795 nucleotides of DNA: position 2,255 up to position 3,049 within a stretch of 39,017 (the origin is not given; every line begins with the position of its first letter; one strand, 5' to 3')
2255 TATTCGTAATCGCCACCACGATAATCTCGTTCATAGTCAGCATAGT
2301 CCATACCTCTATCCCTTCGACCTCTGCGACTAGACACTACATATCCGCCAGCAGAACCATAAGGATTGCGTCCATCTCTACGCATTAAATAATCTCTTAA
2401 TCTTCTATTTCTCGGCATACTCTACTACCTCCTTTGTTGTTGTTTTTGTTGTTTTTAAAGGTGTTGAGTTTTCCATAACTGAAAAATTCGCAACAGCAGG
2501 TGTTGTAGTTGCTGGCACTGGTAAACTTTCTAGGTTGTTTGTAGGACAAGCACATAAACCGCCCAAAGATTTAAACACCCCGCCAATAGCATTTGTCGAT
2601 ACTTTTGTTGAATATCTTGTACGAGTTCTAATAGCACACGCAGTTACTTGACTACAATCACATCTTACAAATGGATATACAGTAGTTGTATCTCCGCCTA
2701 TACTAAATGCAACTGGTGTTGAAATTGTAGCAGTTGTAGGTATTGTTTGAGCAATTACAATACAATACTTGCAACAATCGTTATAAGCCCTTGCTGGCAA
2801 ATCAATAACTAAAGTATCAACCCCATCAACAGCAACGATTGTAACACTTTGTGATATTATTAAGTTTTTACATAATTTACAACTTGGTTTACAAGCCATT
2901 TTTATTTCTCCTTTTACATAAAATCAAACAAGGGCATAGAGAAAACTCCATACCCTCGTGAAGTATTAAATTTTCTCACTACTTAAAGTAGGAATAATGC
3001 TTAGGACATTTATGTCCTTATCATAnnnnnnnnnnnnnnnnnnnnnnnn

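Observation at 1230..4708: Cassette of seven consecutive genes encoding compositionally extreme proteins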

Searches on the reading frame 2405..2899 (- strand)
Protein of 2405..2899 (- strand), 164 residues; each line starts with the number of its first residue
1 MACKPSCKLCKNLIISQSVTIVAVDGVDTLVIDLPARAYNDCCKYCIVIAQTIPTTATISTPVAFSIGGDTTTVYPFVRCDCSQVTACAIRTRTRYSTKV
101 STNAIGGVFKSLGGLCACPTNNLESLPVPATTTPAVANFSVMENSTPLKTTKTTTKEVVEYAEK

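Call 6: search_protein_families(library=pfam, proteins=[window:2405-2899:-], max_evalue=1)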
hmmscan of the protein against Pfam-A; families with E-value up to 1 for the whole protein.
window:2405-2899:- (164 aa): 0 families

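Call 7: search_protein_families(library=phrogs, proteins=[window:2405-2899:-], max_evalue=0.1)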
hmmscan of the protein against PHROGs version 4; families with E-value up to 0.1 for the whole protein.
window:2405-2899:- (164 aa): 0 families

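Call 11: search_protein_families(library=ncbifam, proteins=[window:2405-2899:-], max_evalue=0.1)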
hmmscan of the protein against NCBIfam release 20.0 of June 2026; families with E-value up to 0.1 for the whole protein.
window:2405-2899:- (164 aa): 0 families

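Call 21: search_solved_structures(query=window:2405-2899:-, max_evalue=10, show_alignments=2)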
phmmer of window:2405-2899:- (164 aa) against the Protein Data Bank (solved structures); distinct sequences matched with E-value up to 10: 0.

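Call 24: find_homologous_proteins(query=window:2405-2899:-, max_evalue=0.001)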
Query window:2405-2899:- (164 aa): 2269 proteins with E <= 0.001 among 2334 candidates; the best 120 are listed.
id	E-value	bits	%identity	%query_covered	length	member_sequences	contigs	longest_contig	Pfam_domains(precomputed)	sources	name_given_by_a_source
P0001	1.2e-94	332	95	100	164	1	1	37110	-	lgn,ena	-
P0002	2.2e-89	315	90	100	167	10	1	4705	-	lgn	-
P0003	2.3e-84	299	91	98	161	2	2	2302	-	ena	-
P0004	5.2e-81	288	89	90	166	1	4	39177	-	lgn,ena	-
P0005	2.8e-80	286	92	87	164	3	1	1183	-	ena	-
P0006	2.9e-79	282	92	87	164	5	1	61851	-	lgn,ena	-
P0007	7.5e-78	278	90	87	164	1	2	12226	-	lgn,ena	-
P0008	2.0e-77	276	83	98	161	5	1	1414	-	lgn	-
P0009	2.8e-77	276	83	98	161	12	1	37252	-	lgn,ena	-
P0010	6.2e-77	275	83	90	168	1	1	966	-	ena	-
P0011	6.3e-77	275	91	77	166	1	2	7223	-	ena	-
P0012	2.5e-76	273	80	98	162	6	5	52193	-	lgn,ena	-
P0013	1.6e-75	270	90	84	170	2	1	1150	-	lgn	-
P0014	3.1e-75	269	87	83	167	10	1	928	-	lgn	-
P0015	4.1e-75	269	87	85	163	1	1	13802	-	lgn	-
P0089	1.6e-68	248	77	95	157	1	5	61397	-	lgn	-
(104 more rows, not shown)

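Call 27: search_solved_structures(query=A1, max_evalue=10, show_alignments=3)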
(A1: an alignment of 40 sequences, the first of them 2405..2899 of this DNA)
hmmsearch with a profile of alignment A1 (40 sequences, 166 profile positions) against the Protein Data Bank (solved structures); distinct sequences matched with E-value up to 10: 0.

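Call 31: predict_structure(alignment_id=A1)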
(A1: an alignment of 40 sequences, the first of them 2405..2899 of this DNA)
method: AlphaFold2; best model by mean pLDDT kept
length: 164 residues; sequences in the alignment: 40
mean_pLDDT: 48.9   pTM: 0.41
mean pLDDT of the five models: 48.9, 42.7, 38.0, 38.0, 35.1
residues with pLDDT >= 90: 0; 70-90: 4; 50-70: 73; < 50: 87
segments of 3 or more residues with pLDDT < 50: 1-10, 74-93, 112-164
pLDDT, mean of each block of 10 residues (from residue 1): 41 65 66 67 55 58 62 47 43 49 54 37 33 35 36 38 38
secondary structure, 60 per line:
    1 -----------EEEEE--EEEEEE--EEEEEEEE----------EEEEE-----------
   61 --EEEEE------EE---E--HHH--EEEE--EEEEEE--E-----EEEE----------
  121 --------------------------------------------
elements in order: E12-16 E19-24 E27-34 E45-49 E63-67 E87-90 E93-98 E107-110
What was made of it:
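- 2405..2899 (-): p5: ~125-aa predicted all-beta domain with invariant N-terminal C3-x3-C7-x2-C10 plus C46, C82 and C88, followed by a variable Thr/Ala/Pro-rich tail. The AF2 model is poor, pLDDT 49 (call 31).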

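Call 38: find_related_loci(query=A1, collection=genome_contigs, flank=8000)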
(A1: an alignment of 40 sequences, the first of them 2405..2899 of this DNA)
Query A1 (164 aa) in genome_contigs; peptide patterns used: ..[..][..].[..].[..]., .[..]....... (x = any residue, [..] = any of these).
44 stretches matched a pattern; 7 encode a relative of the query (tblastn E <= 1e-3); 7 distinct loci.
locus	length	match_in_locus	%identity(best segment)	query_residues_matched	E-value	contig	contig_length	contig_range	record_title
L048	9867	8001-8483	75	1-164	2e-75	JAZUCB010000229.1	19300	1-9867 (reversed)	MAG: Clostridia bacterium isolate T1900045314_YK20190003.MAGScoT_cleanbin_000080 SGB_6278_k141_2178803, whole genome sho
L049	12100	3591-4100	75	1-164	5e-75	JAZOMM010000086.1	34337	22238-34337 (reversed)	MAG: Christensenellaceae bacterium isolate T1900045647_YK20190341.MAGScoT_cleanbin_000015 SGB_8177_k141_1345666, whole g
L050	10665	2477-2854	76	1-126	1e-61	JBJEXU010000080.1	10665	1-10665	MAG: Christensenellales bacterium isolate LOHA03_bin.029 NODE_2350_length_10665_cov_5.623186, whole genome shotgun seque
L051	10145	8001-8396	74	1-136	2e-61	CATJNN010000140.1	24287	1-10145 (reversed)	MAG: uncultured Clostridia bacterium isolate iMGMC-609_1678881728 genome assembly, contig: MegahitA5_20144, whole genome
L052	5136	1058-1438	84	1-127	2e-58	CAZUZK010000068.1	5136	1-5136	MAG TPA_asm: uncultured Bacteroides sp. isolate SRP225648_co1_487 genome assembly, contig: NODE_41621_length_5136_cov_3.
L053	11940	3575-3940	65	1-126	1e-47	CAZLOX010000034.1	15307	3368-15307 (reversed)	MAG TPA_asm: uncultured Lachnospiraceae bacterium isolate ERP125879_co2_54 genome assembly, contig: NODE_2270_length_153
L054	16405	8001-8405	61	1-135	1e-42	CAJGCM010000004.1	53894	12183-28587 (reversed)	MAG: uncultured Clostridia bacterium isolate MAG24 genome assembly, contig: k141_10057962_length_53894_cov_10.0000, whol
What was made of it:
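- Closest known: Holin T of T4, i-spanins. Different: The hosts are mostly binned as Clostridia (call 38), which as monoderms would not need spanins (own knowledge).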

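Call 70: find_encoding_contigs(protein=P0001, flank=10000, max_places=2)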
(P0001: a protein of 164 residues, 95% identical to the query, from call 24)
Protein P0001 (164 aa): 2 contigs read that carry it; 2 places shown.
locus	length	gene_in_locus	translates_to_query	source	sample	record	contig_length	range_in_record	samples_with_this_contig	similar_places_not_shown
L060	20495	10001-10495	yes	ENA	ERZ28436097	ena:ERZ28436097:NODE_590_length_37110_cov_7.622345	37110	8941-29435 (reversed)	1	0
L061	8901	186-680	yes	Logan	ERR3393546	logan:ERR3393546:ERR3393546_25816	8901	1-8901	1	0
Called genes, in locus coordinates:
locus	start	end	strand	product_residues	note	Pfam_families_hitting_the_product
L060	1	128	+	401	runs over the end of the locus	-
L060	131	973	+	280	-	PF16774:Dit_N (weak)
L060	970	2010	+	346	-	-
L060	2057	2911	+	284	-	-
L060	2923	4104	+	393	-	-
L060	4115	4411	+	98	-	-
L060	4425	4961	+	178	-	-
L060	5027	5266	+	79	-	-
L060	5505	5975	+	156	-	-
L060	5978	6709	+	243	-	-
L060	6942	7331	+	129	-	-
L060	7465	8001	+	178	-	-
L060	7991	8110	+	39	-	-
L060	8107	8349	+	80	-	-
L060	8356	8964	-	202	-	-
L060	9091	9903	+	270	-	-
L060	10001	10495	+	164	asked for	-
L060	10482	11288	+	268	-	PF25223:DUF7841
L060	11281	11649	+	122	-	-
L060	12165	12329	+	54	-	-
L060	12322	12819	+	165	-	PF27148:Slr1353_N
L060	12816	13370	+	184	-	-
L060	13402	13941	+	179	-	-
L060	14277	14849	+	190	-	-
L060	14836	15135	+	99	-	-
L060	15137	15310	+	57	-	-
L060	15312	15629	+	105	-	PF00436:SSB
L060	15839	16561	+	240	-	PF13730:HTH_36 (weak), PF09524:Phg_2220_C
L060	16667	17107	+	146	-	-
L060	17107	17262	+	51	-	-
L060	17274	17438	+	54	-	-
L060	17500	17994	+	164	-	-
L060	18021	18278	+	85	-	-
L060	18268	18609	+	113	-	-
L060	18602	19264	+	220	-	-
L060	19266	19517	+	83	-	-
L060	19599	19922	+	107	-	-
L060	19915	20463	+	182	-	-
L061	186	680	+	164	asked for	-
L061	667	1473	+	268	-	PF25223:DUF7841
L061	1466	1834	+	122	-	-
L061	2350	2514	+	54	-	-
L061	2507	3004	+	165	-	PF27148:Slr1353_N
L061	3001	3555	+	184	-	-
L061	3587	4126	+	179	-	-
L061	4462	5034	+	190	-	-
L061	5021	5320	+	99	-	-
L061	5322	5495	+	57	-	-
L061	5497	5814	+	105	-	PF00436:SSB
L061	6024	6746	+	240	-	PF13730:HTH_36 (weak), PF09524:Phg_2220_C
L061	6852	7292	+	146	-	-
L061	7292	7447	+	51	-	-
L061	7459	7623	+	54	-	-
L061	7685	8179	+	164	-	-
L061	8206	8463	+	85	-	-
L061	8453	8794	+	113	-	-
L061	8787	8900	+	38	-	?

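Call 71: find_encoding_contigs(protein=P0006, flank=10000, max_places=2)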
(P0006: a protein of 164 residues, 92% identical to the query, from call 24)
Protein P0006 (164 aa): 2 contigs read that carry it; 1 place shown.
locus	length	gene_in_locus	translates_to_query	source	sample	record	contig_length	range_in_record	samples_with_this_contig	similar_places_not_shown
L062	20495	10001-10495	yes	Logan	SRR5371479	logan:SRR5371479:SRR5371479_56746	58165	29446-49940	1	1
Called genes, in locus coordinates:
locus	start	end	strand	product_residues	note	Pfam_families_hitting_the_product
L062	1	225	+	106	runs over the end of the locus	-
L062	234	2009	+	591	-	-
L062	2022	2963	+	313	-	-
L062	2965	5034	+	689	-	-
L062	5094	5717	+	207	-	-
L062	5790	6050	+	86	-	-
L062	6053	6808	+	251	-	-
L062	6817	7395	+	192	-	-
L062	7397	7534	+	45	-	-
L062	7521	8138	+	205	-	PF08281:Sigma70_r4_2 (faint)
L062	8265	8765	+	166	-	-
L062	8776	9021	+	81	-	-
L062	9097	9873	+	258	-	-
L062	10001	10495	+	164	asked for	-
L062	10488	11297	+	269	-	PF25223:DUF7841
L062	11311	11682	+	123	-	-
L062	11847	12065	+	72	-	-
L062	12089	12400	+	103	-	-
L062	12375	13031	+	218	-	-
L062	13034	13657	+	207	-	-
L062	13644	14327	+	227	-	-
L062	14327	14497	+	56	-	-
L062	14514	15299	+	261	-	-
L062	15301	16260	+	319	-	PF01145:Band_7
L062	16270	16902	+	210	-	PF09414:RNA_ligase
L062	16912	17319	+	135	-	-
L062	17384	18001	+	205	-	-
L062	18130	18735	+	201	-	PF01541:GIY-YIG (weak)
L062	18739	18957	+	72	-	PF14090:HTH_39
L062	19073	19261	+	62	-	-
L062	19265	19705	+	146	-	PF01541:GIY-YIG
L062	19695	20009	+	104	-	-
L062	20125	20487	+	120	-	PF01844:HNH, PF13395:HNH_4 (weak), PF14279:HNH_5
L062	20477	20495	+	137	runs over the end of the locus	-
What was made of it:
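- On DUF7841 (PF25223) (p6): The same family is precomputed for homologs in L060, L061 and L062 (calls 70, 71).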

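Call 72: search_protein_families(library=padloc, proteins=[window:2405-2899:-], max_evalue=0.01)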
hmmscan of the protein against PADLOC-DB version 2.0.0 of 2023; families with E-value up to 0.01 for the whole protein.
window:2405-2899:- (164 aa): 0 families

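Call 74: fold_search(model_id=the predicted structure, library=pdb)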
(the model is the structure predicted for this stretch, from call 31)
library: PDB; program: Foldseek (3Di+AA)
matches with E <= 10: 65; with E <= 0.001: 0
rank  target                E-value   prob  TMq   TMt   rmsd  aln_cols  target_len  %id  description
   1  4zgy_A                5.5e-01  0.05  0.18  0.09  14.7       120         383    9  STRUCTURE of HUMAN ORNITHINE DECARBOXYLASE IN COMPLEX WITH A C-TERMINAL FRAGMENT OF ANTIZYME (released 2015-09-02)
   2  9b8m_B                7.5e-01  0.09  0.22  0.10  13.5       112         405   11  Crystal structure of ornithine decarboxylase in complex with a novel inhibitor (released 2025-03-12)
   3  9b8m_A                1.0e+00  0.07  0.21  0.10  13.7       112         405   11  Crystal structure of ornithine decarboxylase in complex with a novel inhibitor (released 2025-03-12)
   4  7f19                  1.8e+00  0.06  0.14  0.06   6.5        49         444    8  Structure of the G304E mutant of CueO (released 2022-06-15)
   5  7s3g_B                1.8e+00  0.04  0.18  0.09  12.4       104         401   14  Structure of cofactor pyridoxal 5-phosphate bound human ornithine decarboxylase in complex with citrate at the catalyt (released 2021-12-15)
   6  7s3g_A                1.9e+00  0.04  0.19  0.09  12.7       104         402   13  Structure of cofactor pyridoxal 5-phosphate bound human ornithine decarboxylase in complex with citrate at the catalyt (released 2021-12-15)
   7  5c0w_I                2.2e+00  0.02  0.14  0.11  12.3       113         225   12  Structure of a 12-subunit nuclear exosome complex bound to single-stranded RNA substrates (released 2015-07-29)
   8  9cck_A                2.3e+00  0.01  0.14  0.08  10.8       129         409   13  Multi-copper oxidase with a C-terminal cupredoxin domain from Nitrosopumilus maritimus (released 2025-02-05)
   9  5k36_I                2.5e+00  0.02  0.14  0.11  10.0       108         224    8  Structure of an eleven component nuclear RNA exosome complex bound to RNA (released 2016-11-02)
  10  4aib_C                2.8e+00  0.03  0.18  0.10  13.1       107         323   10  Crystal Structure of Ornithine Decarboxylase from Entamoeba histolytica. (released 2013-01-30)
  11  9cck_C                3.6e+00  0.01  0.17  0.10  11.2       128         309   12  Multi-copper oxidase with a C-terminal cupredoxin domain from Nitrosopumilus maritimus (released 2025-02-05)
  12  5ird_MODEL_1_A        4.1e+00  0.02  0.12  0.15  10.5        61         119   10  Solution structure of Rv1466 from Mycobacterium tuberculosis, a protein associated with [Fe-S] complex assembl (released 2016-05-25)
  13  4aib_B                4.9e+00  0.02  0.17  0.10  14.2       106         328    8  Crystal Structure of Ornithine Decarboxylase from Entamoeba histolytica. (released 2013-01-30)
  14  4gyz_F                4.9e+00  0.01  0.13  0.09  13.2        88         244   12  Mus Musculus Tdp2 Bound to dAMP and Mg2+ (released 2012-10-31)
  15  4o4a_A                4.9e+00  0.01  0.15  0.16  12.0        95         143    6  2.75 Angstrom Crystal Structure of Putative Lipoprotein from Bacillus anthracis. (released 2014-01-01)
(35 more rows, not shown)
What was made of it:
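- Tried and rejected: The Foldseek search on it was meaningless, as expected (calls 31, 74).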

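Call 77: find_encoding_contigs(protein=P0089, flank=10000, max_places=1)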
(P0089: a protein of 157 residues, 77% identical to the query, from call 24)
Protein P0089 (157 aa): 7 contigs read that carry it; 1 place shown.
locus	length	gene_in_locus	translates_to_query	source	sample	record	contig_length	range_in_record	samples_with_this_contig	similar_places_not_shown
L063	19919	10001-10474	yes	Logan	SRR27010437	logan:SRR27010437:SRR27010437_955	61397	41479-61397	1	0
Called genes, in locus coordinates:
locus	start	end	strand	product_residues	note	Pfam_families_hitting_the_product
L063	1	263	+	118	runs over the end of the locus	-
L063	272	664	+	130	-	-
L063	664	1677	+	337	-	PF18454:Mtd_N (weak), PF22337:Phage_fiber_rpt (weak)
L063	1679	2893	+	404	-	PF18454:Mtd_N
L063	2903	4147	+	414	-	-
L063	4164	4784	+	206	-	-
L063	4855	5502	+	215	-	-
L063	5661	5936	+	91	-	-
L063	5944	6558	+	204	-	-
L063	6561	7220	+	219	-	-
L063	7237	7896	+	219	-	-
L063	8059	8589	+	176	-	-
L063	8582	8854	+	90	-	-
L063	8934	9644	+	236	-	-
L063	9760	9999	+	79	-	-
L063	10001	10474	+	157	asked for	-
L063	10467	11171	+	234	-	PF25223:DUF7841 (weak)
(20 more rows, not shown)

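Call 93: search_protein_representatives(alignment_id=A1)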
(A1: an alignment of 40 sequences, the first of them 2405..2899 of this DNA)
Query: 40 sequences, 166 profile positions. Proteins with E-value up to 0.001 (for the whole library): 265; up to 1e-10: 162; up to 1e-30: 35. The best 150 are listed.
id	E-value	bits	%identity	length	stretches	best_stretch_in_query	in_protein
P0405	1.7e-63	229.5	-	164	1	1-165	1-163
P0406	9.0e-57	207.7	-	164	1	1-165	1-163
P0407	1.1e-51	191.1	-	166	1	9-165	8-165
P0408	5.1e-45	169.4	-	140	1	3-135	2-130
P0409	1.2e-43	165.0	-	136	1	3-130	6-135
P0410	2.7e-43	163.8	-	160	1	3-145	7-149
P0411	3.5e-41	156.9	-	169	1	1-165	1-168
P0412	3.4e-40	153.7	-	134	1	1-135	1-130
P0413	1.9e-38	148.1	-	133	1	3-134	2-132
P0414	3.4e-38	147.2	-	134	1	1-132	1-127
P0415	2.4e-37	144.4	-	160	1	1-151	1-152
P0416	4.5e-37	143.6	-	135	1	4-134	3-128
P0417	6.7e-37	143.0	-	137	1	1-134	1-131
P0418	7.5e-37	142.9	-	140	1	1-136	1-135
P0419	1.0e-36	142.4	-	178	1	2-159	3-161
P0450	5.1e-26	107.6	-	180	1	1-108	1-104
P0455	2.2e-25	105.6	-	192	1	47-165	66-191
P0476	5.8e-21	91.2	-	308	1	45-130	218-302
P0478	9.0e-21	90.5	-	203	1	46-135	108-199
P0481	2.2e-20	89.3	-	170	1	4-105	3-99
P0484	1.5e-19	86.5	-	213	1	39-133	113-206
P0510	9.7e-17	77.4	-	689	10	102-130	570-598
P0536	1.8e-13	66.8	-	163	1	65-136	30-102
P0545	6.6e-13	65.0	-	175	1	68-133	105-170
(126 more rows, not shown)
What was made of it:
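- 2405..2899 (-): 265 representatives at the 50% identity level, almost all standalone (call 93).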

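Call 94: search_protein_families(library=pfam, proteins=[P0476, P0478, P0484, P0510, P0455, P0450, P0545, P0536, P0481, P0419], max_evalue=0.01)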
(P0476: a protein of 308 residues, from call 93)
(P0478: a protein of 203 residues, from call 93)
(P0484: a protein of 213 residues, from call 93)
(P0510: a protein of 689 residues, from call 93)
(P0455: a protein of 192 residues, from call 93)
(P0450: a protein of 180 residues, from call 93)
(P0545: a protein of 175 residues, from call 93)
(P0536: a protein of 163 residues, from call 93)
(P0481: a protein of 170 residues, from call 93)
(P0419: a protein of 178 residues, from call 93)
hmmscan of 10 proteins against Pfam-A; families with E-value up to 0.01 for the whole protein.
P0476 (308 aa): 3 families
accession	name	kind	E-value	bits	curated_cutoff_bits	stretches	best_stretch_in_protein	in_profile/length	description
PF13308.11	YARHG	-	6.2e-12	45.8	27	1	104-174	10-81/85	YARHG domain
PF02368.24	Big_2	-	2.4e-11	43.9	22.8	1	9-63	22-77/79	Bacterial Ig-like domain (group 2)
PF14601.11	TFX_C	-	0.0069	16.8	27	0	224-264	3-43/83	DNA_binding protein, TFX, C-term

P0478 (203 aa): 0 families

P0484 (213 aa): 1 family
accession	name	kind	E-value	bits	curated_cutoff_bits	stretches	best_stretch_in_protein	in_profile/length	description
PF03592.21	Terminase_2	-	1.9e-19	71.1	26.1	1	3-115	3-109/141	Terminase small subunit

P0510 (689 aa): 3 families
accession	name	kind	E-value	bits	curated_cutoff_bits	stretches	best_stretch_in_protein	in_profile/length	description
PF11730.13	DUF3297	-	4.2e-10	39.8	27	0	241-253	32-44/71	Protein of unknown function (DUF3297)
PF15942.10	DUF4751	-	1.2e-09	38.7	25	0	35-82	67-115/121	Domain of unknown function (DUF4751)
PF02723.19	CoV_E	-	4.7e-06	27.1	32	0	91-123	38-70/75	Coronavirus small envelope protein E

P0455 (192 aa): 0 families

P0450 (180 aa): 0 families

P0545 (175 aa): 1 family
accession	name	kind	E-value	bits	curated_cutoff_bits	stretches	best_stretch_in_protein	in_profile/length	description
PF00589.27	Phage_integrase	-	9e-07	29.3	27.1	1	4-111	54-150/172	Phage integrase family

P0536 (163 aa): 0 families

P0481 (170 aa): 0 families

P0419 (178 aa): 0 families
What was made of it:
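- One rare p5 relative is fused to Big_2 and YARHG surface-type domains (call 94).
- Tried and rejected: Only the Big_2+YARHG fusion may be real, and it is a single case (call 94).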
